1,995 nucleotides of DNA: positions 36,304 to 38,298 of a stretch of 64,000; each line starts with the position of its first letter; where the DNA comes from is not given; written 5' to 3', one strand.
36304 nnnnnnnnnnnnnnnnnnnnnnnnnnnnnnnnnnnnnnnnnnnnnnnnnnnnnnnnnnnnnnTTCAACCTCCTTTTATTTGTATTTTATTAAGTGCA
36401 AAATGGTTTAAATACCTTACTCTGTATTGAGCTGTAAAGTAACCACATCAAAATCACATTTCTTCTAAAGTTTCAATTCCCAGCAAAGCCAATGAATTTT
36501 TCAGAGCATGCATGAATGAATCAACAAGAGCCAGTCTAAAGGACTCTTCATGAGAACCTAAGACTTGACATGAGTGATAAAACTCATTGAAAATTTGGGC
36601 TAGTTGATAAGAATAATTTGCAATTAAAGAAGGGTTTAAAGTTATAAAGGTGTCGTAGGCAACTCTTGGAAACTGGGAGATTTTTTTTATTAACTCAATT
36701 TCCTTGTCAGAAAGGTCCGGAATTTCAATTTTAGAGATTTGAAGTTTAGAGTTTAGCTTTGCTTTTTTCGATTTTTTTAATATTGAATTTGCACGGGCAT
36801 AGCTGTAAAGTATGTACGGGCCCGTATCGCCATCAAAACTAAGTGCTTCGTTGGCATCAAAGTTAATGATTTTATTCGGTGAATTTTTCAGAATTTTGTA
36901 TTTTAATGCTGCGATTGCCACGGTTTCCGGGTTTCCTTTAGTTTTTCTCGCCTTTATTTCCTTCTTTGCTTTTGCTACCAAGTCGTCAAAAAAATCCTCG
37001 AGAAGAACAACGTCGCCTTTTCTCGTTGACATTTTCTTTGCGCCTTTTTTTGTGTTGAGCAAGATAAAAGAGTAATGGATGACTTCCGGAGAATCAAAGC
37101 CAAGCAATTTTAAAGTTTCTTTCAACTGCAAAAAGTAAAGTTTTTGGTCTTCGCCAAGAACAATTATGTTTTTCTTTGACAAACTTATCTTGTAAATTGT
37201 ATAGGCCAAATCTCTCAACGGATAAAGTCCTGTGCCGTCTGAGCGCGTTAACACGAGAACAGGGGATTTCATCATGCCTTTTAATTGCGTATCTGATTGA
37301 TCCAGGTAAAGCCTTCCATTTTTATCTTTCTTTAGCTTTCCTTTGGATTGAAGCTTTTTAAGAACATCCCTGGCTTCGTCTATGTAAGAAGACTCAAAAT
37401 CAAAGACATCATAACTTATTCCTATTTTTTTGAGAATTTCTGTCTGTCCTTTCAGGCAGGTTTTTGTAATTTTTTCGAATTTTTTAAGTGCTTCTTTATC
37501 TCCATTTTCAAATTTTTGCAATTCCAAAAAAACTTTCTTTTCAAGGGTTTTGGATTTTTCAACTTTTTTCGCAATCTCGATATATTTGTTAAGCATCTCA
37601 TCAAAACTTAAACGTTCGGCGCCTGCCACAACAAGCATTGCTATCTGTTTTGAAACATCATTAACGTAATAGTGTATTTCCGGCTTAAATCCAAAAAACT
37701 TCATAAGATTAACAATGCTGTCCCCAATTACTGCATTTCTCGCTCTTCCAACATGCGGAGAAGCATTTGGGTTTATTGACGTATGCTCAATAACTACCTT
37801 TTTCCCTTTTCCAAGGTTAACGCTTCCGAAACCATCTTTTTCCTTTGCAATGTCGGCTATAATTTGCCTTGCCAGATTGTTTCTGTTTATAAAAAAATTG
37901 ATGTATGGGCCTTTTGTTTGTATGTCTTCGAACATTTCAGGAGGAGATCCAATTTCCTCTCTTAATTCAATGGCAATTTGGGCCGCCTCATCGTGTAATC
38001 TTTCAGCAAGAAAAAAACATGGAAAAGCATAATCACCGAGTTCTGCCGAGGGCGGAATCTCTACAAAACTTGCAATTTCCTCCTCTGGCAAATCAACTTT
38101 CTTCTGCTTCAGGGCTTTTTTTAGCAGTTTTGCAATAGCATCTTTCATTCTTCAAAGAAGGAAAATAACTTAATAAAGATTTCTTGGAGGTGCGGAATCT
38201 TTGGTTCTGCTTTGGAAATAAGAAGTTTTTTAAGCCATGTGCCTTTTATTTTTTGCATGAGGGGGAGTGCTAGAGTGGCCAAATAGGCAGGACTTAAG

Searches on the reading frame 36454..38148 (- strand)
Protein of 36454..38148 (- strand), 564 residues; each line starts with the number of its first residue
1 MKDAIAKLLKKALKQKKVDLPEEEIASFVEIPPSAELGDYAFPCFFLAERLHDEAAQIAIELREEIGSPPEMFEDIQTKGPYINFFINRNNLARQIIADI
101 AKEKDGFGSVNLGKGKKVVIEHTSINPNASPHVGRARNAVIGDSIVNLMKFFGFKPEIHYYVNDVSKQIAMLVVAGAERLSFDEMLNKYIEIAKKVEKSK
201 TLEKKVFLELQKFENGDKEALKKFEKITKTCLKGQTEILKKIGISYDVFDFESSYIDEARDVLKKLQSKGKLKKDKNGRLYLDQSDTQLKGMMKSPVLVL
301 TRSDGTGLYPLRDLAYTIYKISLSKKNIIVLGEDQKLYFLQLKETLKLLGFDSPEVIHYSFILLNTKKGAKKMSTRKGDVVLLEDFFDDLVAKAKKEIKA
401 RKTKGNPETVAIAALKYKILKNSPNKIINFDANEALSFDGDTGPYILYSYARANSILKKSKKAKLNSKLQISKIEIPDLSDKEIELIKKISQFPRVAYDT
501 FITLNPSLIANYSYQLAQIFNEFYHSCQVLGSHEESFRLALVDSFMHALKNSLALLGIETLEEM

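Call 50: search_protein_families(library=pfam, proteins=[window:36454-38148:-], max_evalue=0.001)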
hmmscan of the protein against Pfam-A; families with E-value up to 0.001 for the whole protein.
window:36454-38148:- (564 aa): 4 families
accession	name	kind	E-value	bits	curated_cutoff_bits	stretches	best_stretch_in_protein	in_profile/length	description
PF00750.26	tRNA-synt_1d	-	7.2e-31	107.9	23.3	1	109-420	13-337/349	tRNA synthetases class I (R), catalytic domain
PF05746.21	DALR_1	-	7.1e-30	103.9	22.3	1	446-564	1-117/117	DALR anticodon binding domain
PF03485.21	Arg_tRNA_synt_N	-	4.7e-13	50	21.5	1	4-87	2-85/85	Arginyl tRNA synthetase N terminal domain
PF01921.24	tRNA-synt_1f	-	0.00024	20.6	27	0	347-387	260-297/360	tRNA synthetases class I (K)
